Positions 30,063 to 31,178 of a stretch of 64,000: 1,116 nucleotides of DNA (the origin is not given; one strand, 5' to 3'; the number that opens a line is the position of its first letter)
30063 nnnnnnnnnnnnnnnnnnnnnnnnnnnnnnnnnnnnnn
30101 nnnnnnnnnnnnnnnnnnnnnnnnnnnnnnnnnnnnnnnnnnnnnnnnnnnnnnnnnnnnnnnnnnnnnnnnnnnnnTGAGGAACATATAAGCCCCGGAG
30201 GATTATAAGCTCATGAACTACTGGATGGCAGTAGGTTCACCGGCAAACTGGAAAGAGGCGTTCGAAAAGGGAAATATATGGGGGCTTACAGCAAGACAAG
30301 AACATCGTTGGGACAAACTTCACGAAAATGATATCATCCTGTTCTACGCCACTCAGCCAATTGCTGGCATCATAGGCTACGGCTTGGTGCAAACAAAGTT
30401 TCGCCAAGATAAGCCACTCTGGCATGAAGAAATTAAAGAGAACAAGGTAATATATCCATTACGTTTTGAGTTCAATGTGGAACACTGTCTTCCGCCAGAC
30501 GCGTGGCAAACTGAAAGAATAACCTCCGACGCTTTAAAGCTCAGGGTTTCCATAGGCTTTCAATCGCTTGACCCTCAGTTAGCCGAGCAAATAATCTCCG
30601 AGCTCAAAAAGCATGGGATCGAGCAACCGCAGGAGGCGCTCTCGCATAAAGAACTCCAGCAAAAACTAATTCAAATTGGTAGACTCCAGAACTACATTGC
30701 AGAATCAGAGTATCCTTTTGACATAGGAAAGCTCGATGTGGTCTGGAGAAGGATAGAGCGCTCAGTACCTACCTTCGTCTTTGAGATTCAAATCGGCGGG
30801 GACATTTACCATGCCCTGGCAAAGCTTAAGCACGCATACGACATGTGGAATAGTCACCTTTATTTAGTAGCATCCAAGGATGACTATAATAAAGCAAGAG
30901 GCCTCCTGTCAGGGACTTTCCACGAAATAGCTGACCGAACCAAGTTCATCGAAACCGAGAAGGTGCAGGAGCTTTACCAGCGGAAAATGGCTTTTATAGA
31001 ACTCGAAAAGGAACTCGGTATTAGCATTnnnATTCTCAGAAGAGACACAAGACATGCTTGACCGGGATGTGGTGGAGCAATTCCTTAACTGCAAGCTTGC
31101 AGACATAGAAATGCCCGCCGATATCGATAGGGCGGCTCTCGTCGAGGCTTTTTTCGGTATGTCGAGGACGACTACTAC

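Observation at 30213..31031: EVE + PD-(D/E)XK-like fusion in an AT-richer insert: putative modification-dependent restriction gene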

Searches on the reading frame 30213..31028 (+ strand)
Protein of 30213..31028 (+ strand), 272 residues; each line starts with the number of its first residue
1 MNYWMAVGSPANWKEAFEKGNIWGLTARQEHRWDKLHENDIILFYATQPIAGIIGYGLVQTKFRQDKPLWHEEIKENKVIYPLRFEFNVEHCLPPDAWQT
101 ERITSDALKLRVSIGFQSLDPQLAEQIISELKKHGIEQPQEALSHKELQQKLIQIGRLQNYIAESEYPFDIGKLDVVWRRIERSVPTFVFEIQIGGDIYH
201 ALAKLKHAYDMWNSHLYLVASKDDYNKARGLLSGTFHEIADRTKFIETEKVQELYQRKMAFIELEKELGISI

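Call 3: search_protein_families(library=pfam, proteins=[window:30213-31028:+], max_evalue=1)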
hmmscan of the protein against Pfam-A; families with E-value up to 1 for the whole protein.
window:30213-31028:+ (272 aa): 3 families
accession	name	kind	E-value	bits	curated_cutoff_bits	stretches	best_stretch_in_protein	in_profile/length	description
PF01878.24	EVE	-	0.00062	20.2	23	1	2-71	1-83/145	EVE domain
PF04146.21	YTH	-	0.085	13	22.1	1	12-87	13-89/135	YT521-B-like domain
PF08328.16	ASL_C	-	0.19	12.2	35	0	123-166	55-97/115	Adenylosuccinate lyase C-terminal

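Call 4: search_protein_families(library=padloc, proteins=[window:30213-31028:+], max_evalue=1)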
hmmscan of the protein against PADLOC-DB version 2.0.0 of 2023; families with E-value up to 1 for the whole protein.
window:30213-31028:+ (272 aa): 2 families
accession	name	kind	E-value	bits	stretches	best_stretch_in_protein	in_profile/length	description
PDLC04425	PDC-M11B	-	0.0095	14.4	1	30-80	23-74/132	-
PDLC04427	PDC-M12A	-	0.02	12.3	1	159-196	25-63/316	-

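Call 5: search_protein_families(library=ncbifam, proteins=[window:30213-31028:+], max_evalue=1)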
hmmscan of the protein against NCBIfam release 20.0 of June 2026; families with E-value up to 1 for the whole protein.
window:30213-31028:+ (272 aa): 2 families
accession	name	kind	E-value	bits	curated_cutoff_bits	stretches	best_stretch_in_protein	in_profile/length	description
NF002008.0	PRK00809.1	subfamily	1e-08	34.9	139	1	1-87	1-93/146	hypothetical protein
NF040764.1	CODH_ACS_al_bet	equivalog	0.095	10.9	800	1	157-256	383-482/705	acetyl-CoA decarbonylase/synthase complex subunit alpha/beta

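Call 6: search_solved_structures(query=window:30213-31028:+, max_evalue=10, show_alignments=3)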
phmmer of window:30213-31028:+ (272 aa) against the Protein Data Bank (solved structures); distinct sequences matched with E-value up to 10: 4.
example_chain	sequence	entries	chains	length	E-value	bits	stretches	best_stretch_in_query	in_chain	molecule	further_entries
2p5d_A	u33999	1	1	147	0.033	16.8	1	1-48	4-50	UPF0310 protein MJECL36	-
1wmm_A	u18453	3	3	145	0.13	14.9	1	1-48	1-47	Hypothetical UPF0310 protein PH1033 | UPF0310 protein PH1033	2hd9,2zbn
6bxr_A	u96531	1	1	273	0.74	12.4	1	104-154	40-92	Mitochondrial association factor 1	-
6bxw_A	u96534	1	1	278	0.76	12.3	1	104-154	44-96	Mitochondrial association factor 1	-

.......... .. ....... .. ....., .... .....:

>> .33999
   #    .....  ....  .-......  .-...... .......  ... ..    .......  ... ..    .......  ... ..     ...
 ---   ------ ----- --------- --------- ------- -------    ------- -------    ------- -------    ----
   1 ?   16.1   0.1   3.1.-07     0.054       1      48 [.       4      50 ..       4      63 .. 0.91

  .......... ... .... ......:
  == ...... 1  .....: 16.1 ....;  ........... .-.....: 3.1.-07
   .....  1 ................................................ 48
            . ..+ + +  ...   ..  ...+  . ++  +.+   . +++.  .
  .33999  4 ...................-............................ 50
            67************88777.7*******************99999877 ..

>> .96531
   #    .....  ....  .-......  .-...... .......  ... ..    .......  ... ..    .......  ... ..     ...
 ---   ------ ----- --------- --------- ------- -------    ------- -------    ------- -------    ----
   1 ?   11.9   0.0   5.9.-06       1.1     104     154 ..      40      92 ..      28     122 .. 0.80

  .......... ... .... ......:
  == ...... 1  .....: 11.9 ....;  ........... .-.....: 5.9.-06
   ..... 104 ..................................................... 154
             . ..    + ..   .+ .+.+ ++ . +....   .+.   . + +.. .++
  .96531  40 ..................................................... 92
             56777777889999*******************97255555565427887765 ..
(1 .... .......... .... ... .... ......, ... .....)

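Call 7: find_homologous_proteins(query=window:30213-31028:+, max_evalue=0.001)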
Query window:30213-31028:+ (272 aa): 1403 proteins with E <= 0.001 among 2066 candidates; the best 120 are listed.
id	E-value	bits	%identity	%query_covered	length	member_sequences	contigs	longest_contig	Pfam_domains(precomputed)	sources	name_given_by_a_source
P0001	3.0e-182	622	100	100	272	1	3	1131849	-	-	-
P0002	7.9e-144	496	78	99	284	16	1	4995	-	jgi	jgi:predicted RNA-binding protein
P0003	7.6e-134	463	72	99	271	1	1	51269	-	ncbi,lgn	-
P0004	8.2e-134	463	72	99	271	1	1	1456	-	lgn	-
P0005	1.4e-133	462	71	99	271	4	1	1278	-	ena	-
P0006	1.5e-133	462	71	99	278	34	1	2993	-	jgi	jgi:hypothetical protein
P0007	4.0e-133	461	72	99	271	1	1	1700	-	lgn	-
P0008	1.0e-131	456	71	99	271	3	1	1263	-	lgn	-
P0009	4.4e-131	454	70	99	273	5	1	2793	PF01878.25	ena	-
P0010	6.3e-131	454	70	99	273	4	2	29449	PF01878.25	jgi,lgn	-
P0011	4.7e-130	451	71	98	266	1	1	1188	-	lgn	-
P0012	7.8e-130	450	69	99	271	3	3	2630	-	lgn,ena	-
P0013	9.9e-130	450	70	99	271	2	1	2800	-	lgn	-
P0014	3.3e-129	448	69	99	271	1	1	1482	PF01878.25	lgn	-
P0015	1.1e-128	447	68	99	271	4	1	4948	-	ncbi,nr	ncbi:hypothetical protein M1N08_01230 [Dehalococcoidia bacterium]|nr:hypothetical protein [Dehalococ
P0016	2.6e-128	445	70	99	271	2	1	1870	PF01878.25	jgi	-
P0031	3.6e-123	428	67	99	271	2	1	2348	PF01878.25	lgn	-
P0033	1.4e-121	423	66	99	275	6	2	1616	PF01878.25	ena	-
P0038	2.6e-120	419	64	100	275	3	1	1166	PF01878.25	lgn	-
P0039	3.9e-120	418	63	99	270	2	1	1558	PF01878.25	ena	-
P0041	5.4e-120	418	66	99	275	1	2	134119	-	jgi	jgi:predicted RNA-binding protein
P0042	1.2e-119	417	63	99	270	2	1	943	PF01878.25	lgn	-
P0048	4.3e-118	412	61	99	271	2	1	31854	-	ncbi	ncbi:MAG: hypothetical protein ABH874_02680 [Methanobacteriota archaeon]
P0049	4.6e-118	412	60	99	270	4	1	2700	PF01878.25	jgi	jgi:predicted RNA-binding protein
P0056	2.7e-117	409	60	99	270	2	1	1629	PF01878.25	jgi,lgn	-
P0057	3.2e-117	409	64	99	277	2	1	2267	PF01878.25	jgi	-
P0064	3.5e-116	405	60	99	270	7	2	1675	PF01878.25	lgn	-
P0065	3.9e-116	405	61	100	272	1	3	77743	PF01878.25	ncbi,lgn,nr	ncbi:MAG: EVE domain-containing protein [Chloroflexi bacterium]|nr:EVE domain-containing protein [Ch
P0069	1.6e-115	403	59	99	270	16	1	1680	PF01878.25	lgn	-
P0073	4.8e-115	402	61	99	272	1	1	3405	PF01878.25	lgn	-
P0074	4.9e-115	402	59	99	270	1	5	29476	PF01878.25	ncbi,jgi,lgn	-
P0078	1.7e-114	400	61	99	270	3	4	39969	PF01878.25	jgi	jgi:hypothetical protein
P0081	2.4e-114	399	61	99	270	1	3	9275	PF01878.25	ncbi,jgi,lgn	-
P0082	4.1e-114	399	64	99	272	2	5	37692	-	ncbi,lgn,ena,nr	ncbi:hypothetical protein ES706_02348 [subsurface metagenome]|nr:hypothetical protein [Dehalococcoid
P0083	4.6e-114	399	59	99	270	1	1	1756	PF01878.25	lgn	-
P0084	4.6e-114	399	60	99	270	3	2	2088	PF01878.25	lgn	-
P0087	1.3e-113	397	60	99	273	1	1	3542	PF01878.25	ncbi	-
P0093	4.8e-113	395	60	99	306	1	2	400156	-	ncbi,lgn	-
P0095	7.1e-113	395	59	99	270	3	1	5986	PF01878.25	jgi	-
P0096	9.3e-113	394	59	99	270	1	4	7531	PF01878.25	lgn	-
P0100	1.9e-112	393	63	99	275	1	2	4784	PF01878.25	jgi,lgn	-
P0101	2.1e-112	393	58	99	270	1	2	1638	PF01878.25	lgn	-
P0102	2.1e-112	393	62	100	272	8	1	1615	PF01878.25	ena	-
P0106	6.4e-112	391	60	99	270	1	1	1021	PF01878.25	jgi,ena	-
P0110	1.3e-111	390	59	99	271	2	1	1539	PF01878.25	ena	-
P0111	1.5e-111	390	59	99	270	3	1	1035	PF01878.25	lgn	-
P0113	2.5e-111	390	61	99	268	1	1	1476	PF01878.25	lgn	-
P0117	1.1e-110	387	59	100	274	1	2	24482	PF01878.25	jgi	jgi:predicted RNA-binding protein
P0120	3.0e-110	386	59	99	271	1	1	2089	PF01878.25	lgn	-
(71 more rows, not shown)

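Call 10: search_solved_structures(query=A1, max_evalue=10, show_alignments=3)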
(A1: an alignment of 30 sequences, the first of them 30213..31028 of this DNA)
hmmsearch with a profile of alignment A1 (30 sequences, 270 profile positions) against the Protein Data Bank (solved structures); distinct sequences matched with E-value up to 10: 2.
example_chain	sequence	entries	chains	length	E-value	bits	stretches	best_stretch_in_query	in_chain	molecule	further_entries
2p5d_A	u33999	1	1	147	8.7e-05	25.3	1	1-48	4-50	UPF0310 protein MJECL36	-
1wmm_A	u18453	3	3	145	0.00029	23.6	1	1-48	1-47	Hypothetical UPF0310 protein PH1033 | UPF0310 protein PH1033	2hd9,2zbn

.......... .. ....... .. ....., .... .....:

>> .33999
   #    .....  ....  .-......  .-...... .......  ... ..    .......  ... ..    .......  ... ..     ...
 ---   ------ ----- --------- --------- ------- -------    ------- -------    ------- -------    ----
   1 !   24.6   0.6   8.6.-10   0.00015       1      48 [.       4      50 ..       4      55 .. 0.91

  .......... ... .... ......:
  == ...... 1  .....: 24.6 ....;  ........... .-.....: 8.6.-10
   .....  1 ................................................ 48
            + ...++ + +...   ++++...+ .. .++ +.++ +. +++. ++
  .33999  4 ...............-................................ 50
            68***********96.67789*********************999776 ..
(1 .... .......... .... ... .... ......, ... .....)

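Call 12: find_encoding_contigs(protein=P0003, flank=6000, max_places=2)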
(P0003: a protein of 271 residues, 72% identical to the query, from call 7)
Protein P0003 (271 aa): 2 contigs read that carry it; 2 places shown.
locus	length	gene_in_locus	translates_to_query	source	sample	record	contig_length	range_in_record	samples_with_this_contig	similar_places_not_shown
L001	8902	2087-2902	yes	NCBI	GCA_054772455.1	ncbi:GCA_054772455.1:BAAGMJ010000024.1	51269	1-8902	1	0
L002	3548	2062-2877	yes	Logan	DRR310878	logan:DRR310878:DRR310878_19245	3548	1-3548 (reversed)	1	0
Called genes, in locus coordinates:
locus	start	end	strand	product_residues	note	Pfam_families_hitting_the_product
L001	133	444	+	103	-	PF12728:HTH_17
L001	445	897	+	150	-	PF01850:PIN (weak)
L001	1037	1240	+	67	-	PF09957:VapB_antitoxin (weak)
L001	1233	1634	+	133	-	PF01850:PIN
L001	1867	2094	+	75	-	-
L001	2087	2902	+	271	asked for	-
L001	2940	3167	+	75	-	-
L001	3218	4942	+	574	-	PF00633:HHH (faint), PF14716:HHH_8, PF11731:Cdd1 (faint), PF14520:HHH_5, PF14791:DNA_pol_B_thumb, PF02811:PHP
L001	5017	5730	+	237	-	PF00702:Hydrolase (weak), PF12710:HAD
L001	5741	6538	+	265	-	PF00753:Lactamase_B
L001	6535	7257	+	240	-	-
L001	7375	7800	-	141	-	PF01850:PIN (weak), PF13470:PIN_3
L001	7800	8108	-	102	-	PF12728:HTH_17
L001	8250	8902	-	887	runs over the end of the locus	PF00133:tRNA-synt_1, PF09334:tRNA-synt_1g, PF13603:tRNA-synt_1_2, PF08264:Anticodon_1, PF10458:Val_tRNA-synt_C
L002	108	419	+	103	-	PF12728:HTH_17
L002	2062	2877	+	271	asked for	-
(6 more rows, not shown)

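Call 13: find_encoding_contigs(protein=P0041, flank=6000, max_places=2)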
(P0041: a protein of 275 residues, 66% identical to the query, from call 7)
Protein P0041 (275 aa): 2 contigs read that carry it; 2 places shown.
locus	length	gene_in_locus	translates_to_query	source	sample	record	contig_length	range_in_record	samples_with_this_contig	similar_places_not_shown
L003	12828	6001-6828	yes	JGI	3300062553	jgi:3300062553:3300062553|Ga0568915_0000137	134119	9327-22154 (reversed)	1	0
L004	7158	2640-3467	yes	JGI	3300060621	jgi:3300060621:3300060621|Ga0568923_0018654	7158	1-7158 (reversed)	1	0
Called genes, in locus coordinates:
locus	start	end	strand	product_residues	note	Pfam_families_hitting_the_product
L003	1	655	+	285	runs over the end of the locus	PF02645:DegV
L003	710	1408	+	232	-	PF02660:G3P_acyltransf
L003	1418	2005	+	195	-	PF08433:KTI12, PF13238:AAA_18, PF13671:AAA_33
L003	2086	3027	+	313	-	PF13793:Pribosyltran_N, PF00156:Pribosyltran, PF14572:Pribosyl_synth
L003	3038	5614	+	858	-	PF07517:SecA_DEAD, PF01043:SecA_PP_bind, PF21090:P-loop_SecA, PF07516:SecA_SW, PF02810:SEC-C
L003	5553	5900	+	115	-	-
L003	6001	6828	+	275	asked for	-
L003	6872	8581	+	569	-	PF14716:HHH_8, PF14520:HHH_5, PF14791:DNA_pol_B_thumb, PF02811:PHP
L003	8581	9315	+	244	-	-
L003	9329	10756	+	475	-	PF02310:B12-binding, PF19864:Radical_SAM_N2 (weak), PF04055:Radical_SAM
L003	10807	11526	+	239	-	PF00731:AIRC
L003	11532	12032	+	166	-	-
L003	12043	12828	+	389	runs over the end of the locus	PF01969:Ni_insertion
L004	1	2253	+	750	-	?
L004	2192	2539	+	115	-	-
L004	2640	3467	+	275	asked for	-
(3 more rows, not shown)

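Call 14: find_encoding_contigs(protein=P0065, flank=6000, max_places=2)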
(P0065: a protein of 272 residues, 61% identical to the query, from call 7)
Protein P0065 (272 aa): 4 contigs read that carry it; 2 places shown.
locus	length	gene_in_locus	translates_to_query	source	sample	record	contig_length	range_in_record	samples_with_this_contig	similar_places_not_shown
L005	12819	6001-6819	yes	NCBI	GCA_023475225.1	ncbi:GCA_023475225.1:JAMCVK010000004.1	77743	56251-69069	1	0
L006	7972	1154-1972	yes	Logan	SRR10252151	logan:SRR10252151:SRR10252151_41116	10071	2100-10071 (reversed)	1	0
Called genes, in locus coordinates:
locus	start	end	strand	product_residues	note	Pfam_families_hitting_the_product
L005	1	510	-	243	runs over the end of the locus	PF14804:Jag_N, PF13083:KH_KhpA-B, PF01424:R3H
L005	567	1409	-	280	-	PF02096:60KD_IMP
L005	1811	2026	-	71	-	PF01809:YidD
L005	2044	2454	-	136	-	PF00825:Ribonuclease_P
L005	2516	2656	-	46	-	PF00468:Ribosomal_L34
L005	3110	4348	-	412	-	PF08668:HDOD (faint), PF13487:HD_5, PF01966:HD, PF13487:HD_5, PF01966:HD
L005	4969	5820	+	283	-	PF01555:N6_N4_Mtase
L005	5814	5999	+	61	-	PF15514:ThaI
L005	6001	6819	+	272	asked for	PF01878:EVE (weak)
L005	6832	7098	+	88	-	-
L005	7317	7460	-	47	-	-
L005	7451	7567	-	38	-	-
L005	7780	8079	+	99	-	PF01909:NTP_transf_2, PF18765:Polbeta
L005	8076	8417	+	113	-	PF01934:HepT-like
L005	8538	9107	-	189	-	PF08281:Sigma70_r4_2, PF04545:Sigma70_r4 (weak)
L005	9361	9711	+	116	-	-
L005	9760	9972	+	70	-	-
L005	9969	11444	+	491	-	-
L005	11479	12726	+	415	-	-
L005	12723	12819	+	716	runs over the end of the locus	PF20223:DUF6582 (weak), PF25209:Phage_capsid_4, PF10124:Mu-like_gpT (faint)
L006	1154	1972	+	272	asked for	PF01878:EVE (weak)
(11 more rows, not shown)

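Call 15: find_encoding_contigs(protein=P0048, flank=6000, max_places=2)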
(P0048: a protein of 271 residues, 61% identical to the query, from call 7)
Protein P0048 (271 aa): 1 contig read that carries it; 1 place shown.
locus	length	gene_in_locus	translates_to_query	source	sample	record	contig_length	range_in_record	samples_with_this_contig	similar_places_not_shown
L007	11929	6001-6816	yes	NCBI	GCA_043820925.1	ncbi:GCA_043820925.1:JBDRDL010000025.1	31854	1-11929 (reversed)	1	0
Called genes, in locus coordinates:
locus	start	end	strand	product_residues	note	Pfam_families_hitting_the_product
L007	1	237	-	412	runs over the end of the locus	PF02308:MgtC, PF13194:DUF4010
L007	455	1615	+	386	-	PF00202:Aminotran_3, PF00155:Aminotran_1_2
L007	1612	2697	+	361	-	PF00155:Aminotran_1_2, PF01041:DegT_DnrJ_EryC1 (weak), PF00266:Aminotran_5 (weak), PF04864:Alliinase_C (weak)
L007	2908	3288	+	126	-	PF00072:Response_reg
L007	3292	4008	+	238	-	PF00142:Fer4_NifH (faint), PF01656:CbiA, PF02374:ArsA_ATPase (faint), PF09140:MipZ (weak), PF10609:ParA, PF13500:AAA_26 (faint), PF13614:AAA_31, PF06564:CBP_BcsQ (weak)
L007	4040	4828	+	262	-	PF00175:NAD_binding_1 (faint), PF10418:DHODB_Fe-S_bind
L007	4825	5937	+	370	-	PF01950:FBPase_3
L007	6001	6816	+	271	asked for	-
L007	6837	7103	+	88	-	-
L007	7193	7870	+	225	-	PF00121:TIM, PF05690:ThiG (weak)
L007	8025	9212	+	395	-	PF13662:Toprim_4, PF01751:Toprim, PF13155:Toprim_2 (weak)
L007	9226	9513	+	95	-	PF01893:UPF0058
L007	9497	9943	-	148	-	PF13302:Acetyltransf_3 (weak), PF13527:Acetyltransf_9 (weak), PF00583:Acetyltransf_1, PF13420:Acetyltransf_4, PF13673:Acetyltransf_10, PF13508:Acetyltransf_7, PF08445:FR47, PF13523:Acetyltransf_8 (weak)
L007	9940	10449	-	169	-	PF07998:Peptidase_M54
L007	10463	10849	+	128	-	PF03686:UPF0146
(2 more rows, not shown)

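Call 16: predict_structure(alignment_id=A1)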
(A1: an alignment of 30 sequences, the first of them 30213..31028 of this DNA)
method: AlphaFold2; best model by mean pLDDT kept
length: 272 residues; sequences in the alignment: 30
mean_pLDDT: 87.5   pTM: 0.49
mean pLDDT of the five models: 87.5, 84.1, 82.7, 82.6, 80.3
residues with pLDDT >= 90: 151; 70-90: 104; 50-70: 11; < 50: 6
segments of 3 or more residues with pLDDT < 50: 135-140
pLDDT, mean of each block of 10 residues (from residue 1): 91 89 91 93 92 93 88 88 92 86 77 80 90 58 81 92 90 91 87 85 93 93 87 93 92 90 86 57
secondary structure, 60 per line:
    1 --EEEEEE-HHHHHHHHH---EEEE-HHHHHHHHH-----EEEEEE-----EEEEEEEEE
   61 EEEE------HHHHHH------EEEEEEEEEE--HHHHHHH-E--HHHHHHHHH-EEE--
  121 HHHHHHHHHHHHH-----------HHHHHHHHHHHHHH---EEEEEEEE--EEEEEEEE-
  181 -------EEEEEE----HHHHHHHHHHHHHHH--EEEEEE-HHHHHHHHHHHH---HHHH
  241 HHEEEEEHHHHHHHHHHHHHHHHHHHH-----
elements in order: E3-8 H10-18 E22-25 H27-35 E41-46 E52-64 H71-76 E83-92 H95-101 H106-114 E116-118 H121-133 H145-158 E162-169 E172-179 E188-193 H198-212 E215-220 H222-233 H237-242 E243-247 H248-267

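Call 18: fold_search(model_id=the predicted structure, library=pdb)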
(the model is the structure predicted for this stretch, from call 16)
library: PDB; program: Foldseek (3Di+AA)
matches with E <= 10: 608; with E <= 0.001: 87
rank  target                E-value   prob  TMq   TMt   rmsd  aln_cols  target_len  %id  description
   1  2hd9                  2.0e-07  1.00  0.36  0.64   4.4       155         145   17  Crystal structure of PH1033 from Pyrococcus horikoshii OT3 (released 2006-12-20)
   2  1wmm                  2.5e-07  1.00  0.38  0.68   4.0       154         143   17  Crystal structure of PH1033 from Pyrococcus horikoshii Ot3 (released 2005-08-23)
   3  2p5d                  2.7e-06  1.00  0.37  0.65   5.3       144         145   17  Crystal structure of MJECL36 from Methanocaldococcus jannaschii DSM 2661 (released 2007-09-18)
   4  2gbs_MODEL_1_A        1.2e-05  1.00  0.31  0.52   7.1       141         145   15  NMR structure of Rpa0253 from Rhodopseudomonas palustris. Northeast structural genomics consortium target RpR3 (released 2006-04-11)
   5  5h8a_C                1.6e-05  1.00  0.37  0.55   3.4       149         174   11  Mmi1 YTH domain (released 2016-01-13)
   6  6fpx_A                1.6e-05  1.00  0.37  0.54   3.5       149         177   11  Structure of S. pombe Mmi1 in complex with 11-mer RNA (released 2018-05-09)
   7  5hfz_A                1.9e-05  1.00  0.37  0.57   3.5       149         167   11  Mmi1 YTH domain (released 2016-02-10)
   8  5h8a_D                1.9e-05  1.00  0.36  0.55   3.5       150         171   11  Mmi1 YTH domain (released 2016-01-13)
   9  5dno_A                2.2e-05  1.00  0.37  0.58   3.5       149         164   12  Crystal structure of Mmi1 YTH domain complex with RNA (released 2016-04-06)
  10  6fpx_C                2.5e-05  1.00  0.37  0.55   3.4       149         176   11  Structure of S. pombe Mmi1 in complex with 11-mer RNA (released 2018-05-09)
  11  5dnp_B                2.5e-05  1.00  0.36  0.68   3.5       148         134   11  Crystal structure of Mmi1 YTH domain (released 2016-04-06)
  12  7l4y_B                3.0e-05  1.00  0.36  0.56   7.0       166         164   13  YTH Domain of Human YTHDC1 with dsDNA Comprising Single N6mA joined by Two Six-bp DNA Duplexes in P212121 Crystal (released 2021-11-03)
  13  5h8a_A                3.2e-05  1.00  0.37  0.56   3.6       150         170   11  Mmi1 YTH domain (released 2016-01-13)
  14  6fpp_A                3.4e-05  1.00  0.37  0.61   3.5       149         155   11  Structure of S. pombe Mmi1 (released 2018-05-09)
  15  5h8a_B                3.4e-05  1.00  0.37  0.55   3.5       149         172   11  Mmi1 YTH domain (released 2016-01-13)
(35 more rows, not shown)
